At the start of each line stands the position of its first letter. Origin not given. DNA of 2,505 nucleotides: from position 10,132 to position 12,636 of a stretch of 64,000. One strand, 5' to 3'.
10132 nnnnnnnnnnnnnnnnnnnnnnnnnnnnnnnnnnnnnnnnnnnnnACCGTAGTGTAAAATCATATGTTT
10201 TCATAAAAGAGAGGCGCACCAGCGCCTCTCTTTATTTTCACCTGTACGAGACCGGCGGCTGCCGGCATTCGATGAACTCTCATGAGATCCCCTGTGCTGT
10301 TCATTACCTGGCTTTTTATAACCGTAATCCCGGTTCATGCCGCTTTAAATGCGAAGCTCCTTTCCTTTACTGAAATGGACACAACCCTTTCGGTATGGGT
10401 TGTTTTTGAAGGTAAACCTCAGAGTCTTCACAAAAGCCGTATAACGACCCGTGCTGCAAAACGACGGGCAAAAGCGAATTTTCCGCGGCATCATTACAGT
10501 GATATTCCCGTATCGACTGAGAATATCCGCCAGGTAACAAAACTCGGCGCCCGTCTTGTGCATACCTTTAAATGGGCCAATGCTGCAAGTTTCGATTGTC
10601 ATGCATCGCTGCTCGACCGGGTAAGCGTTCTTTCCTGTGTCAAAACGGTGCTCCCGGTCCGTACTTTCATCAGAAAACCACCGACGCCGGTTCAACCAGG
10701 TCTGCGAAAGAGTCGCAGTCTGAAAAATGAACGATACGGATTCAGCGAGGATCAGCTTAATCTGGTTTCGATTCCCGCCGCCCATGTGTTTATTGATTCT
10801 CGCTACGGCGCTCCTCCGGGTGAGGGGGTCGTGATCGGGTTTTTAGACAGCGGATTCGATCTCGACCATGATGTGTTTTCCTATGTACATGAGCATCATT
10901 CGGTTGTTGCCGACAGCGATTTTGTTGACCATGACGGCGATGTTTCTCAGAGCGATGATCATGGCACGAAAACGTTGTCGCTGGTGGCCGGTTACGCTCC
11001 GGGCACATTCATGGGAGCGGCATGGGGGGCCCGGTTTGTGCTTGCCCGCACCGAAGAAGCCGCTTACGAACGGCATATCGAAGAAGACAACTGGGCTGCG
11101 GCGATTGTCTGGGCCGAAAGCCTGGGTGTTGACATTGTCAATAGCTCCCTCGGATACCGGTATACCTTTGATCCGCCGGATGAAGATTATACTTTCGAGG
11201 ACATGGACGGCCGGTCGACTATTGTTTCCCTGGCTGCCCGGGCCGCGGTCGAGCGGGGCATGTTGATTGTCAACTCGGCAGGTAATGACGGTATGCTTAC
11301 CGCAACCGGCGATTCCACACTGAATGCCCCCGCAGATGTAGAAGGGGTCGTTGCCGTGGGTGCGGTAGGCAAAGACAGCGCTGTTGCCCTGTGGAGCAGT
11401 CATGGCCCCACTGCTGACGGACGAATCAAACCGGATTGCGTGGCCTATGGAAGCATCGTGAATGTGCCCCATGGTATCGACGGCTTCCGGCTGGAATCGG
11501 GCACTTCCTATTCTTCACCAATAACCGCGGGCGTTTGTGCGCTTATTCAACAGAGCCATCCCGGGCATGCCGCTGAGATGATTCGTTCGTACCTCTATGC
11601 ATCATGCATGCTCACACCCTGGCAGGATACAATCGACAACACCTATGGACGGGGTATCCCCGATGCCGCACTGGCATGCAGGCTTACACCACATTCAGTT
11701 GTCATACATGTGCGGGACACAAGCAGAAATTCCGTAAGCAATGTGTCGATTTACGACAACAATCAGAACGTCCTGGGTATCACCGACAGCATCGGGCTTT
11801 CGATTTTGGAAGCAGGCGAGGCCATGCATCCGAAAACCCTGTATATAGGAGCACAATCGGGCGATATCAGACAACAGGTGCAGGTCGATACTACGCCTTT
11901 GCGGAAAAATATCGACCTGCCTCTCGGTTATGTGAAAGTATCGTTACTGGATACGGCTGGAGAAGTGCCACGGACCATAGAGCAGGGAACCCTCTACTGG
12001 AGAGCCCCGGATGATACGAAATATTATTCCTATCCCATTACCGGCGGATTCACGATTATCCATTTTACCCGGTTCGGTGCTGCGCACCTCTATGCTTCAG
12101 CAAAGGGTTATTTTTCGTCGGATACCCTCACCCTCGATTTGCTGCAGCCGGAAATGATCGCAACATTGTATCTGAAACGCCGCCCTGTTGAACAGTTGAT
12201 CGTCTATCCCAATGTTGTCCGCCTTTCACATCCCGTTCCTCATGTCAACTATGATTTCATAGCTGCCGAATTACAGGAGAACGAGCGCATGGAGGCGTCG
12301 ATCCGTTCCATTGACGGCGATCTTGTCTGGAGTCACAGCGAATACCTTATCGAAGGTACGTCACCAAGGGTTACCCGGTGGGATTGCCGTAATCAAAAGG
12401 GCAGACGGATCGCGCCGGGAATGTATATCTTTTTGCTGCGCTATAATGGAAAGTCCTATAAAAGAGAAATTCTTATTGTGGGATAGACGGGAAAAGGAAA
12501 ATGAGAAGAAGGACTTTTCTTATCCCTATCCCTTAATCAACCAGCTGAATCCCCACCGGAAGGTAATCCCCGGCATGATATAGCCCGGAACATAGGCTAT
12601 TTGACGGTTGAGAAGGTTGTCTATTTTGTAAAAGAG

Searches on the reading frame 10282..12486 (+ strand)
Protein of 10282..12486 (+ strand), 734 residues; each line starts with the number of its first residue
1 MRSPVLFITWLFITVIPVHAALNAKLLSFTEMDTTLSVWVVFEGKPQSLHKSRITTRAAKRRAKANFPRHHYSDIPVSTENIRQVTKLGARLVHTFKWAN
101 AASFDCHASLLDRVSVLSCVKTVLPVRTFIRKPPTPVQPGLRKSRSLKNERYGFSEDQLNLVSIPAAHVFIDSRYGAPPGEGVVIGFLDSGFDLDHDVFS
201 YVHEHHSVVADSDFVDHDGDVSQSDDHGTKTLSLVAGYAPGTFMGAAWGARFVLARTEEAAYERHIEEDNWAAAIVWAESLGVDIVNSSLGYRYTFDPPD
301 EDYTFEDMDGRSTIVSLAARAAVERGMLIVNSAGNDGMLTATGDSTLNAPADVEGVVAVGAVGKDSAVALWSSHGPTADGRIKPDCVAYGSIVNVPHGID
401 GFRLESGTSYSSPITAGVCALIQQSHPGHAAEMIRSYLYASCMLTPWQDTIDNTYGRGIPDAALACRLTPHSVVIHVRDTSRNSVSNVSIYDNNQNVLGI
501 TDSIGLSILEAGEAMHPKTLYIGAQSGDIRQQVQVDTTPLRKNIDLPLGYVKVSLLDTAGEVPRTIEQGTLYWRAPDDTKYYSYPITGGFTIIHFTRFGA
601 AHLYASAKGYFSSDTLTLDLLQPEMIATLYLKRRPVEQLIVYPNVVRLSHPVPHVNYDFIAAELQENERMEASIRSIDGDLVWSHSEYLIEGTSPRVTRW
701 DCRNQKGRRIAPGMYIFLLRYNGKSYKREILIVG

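Call 54: search_protein_families(library=pfam, proteins=[window:10282-12486:+], max_evalue=0.00001)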
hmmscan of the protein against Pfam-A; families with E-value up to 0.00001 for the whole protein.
window:10282-12486:+ (734 aa): 1 family
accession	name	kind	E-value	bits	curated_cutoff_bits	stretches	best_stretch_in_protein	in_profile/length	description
PF00082.27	Peptidase_S8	-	1.6e-38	133.1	21.8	1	180-456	1-286/288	Subtilase family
